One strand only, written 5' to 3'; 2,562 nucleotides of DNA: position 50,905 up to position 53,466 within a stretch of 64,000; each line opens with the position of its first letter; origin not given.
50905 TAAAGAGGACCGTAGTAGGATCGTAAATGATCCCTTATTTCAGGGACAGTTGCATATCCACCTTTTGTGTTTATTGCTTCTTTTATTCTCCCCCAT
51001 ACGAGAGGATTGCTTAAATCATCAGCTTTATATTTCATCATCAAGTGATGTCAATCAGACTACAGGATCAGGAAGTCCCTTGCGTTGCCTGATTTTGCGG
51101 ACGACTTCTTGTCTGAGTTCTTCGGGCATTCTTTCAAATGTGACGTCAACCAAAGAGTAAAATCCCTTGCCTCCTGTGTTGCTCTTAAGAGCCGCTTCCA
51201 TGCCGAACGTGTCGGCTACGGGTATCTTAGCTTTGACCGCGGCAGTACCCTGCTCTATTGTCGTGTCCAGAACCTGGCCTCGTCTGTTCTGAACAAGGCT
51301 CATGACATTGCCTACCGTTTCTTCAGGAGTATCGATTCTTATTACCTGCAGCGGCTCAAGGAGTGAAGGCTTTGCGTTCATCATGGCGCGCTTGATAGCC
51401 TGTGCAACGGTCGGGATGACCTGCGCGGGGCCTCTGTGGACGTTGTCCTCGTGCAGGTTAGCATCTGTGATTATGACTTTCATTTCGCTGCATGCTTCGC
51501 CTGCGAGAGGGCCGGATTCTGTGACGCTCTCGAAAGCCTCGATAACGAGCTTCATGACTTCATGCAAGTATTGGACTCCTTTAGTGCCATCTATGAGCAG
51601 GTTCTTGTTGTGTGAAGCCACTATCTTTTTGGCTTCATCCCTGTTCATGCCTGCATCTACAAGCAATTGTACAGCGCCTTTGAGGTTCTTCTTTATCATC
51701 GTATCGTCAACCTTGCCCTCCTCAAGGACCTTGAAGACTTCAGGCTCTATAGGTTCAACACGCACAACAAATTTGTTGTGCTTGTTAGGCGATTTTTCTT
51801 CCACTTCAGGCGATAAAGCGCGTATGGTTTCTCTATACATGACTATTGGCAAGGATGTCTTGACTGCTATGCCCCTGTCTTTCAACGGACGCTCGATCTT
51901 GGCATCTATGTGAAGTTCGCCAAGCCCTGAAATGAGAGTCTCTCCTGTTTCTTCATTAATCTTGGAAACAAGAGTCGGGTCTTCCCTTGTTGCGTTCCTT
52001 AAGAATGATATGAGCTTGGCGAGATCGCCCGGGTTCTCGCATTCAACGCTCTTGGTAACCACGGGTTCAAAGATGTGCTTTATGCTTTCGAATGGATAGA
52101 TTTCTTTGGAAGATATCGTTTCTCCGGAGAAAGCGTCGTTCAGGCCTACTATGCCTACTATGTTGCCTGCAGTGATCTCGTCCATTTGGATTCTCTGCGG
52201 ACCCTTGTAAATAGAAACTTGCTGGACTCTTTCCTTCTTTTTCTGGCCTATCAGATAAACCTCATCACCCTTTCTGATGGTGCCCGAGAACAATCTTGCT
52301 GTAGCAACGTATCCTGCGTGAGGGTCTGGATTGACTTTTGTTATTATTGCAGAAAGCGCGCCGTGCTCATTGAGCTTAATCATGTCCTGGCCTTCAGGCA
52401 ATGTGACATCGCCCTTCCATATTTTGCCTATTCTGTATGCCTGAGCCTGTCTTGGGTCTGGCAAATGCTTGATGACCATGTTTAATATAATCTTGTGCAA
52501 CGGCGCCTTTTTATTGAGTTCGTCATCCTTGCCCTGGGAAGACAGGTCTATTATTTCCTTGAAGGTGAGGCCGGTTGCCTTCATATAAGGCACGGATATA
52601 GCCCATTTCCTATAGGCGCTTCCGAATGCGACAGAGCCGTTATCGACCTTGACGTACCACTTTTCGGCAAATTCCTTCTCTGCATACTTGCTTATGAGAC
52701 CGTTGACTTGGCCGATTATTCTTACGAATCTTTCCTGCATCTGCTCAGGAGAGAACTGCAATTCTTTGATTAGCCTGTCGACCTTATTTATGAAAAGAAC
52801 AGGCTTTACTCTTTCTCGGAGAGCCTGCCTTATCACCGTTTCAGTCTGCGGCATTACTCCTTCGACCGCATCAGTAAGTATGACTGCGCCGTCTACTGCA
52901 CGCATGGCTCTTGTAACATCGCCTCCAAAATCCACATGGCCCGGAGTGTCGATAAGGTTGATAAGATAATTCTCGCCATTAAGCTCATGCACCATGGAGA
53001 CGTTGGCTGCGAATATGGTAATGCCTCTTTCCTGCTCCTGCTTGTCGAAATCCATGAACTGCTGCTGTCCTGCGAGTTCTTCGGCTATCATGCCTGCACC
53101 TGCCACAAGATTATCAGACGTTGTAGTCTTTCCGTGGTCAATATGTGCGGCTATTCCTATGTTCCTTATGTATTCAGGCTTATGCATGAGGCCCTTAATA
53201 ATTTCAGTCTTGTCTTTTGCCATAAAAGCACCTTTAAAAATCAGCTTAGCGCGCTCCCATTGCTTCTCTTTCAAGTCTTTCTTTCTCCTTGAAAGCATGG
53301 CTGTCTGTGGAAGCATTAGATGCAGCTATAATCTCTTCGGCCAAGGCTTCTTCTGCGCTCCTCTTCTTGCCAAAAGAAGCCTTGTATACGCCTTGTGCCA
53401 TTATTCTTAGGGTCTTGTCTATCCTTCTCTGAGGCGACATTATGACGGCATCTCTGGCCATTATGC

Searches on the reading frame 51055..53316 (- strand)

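Call 73: search_protein_families(library=pfam, proteins=[window:51055-53316:-], max_evalue=0.00001)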
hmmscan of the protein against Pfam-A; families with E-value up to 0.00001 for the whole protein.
window:51055-53316:- (753 aa): 6 families
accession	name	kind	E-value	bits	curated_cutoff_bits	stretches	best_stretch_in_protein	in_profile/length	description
PF00009.33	GTP_EFTU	-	4.3e-56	189.9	26.5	1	49-286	2-187/188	Elongation factor Tu GTP binding domain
PF03764.24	EFG_IV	-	7.8e-24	84.2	24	1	540-649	8-121/121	Elongation factor G, domain IV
PF00679.30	EFG_C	-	2e-19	69.8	27.9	1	652-737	2-88/89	Elongation factor G C-terminus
PF14492.12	EFG_III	-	7.5e-18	64.8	27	1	417-487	3-73/75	Elongation Factor G, domain III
PF03144.31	GTP_EFTU_D2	-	2.2e-17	63.7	30.3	1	335-401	1-72/73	Elongation factor Tu domain 2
PF22042.2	EF-G_D2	-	5.1e-15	55.8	27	1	321-401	2-81/84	Elongation factor G domain 2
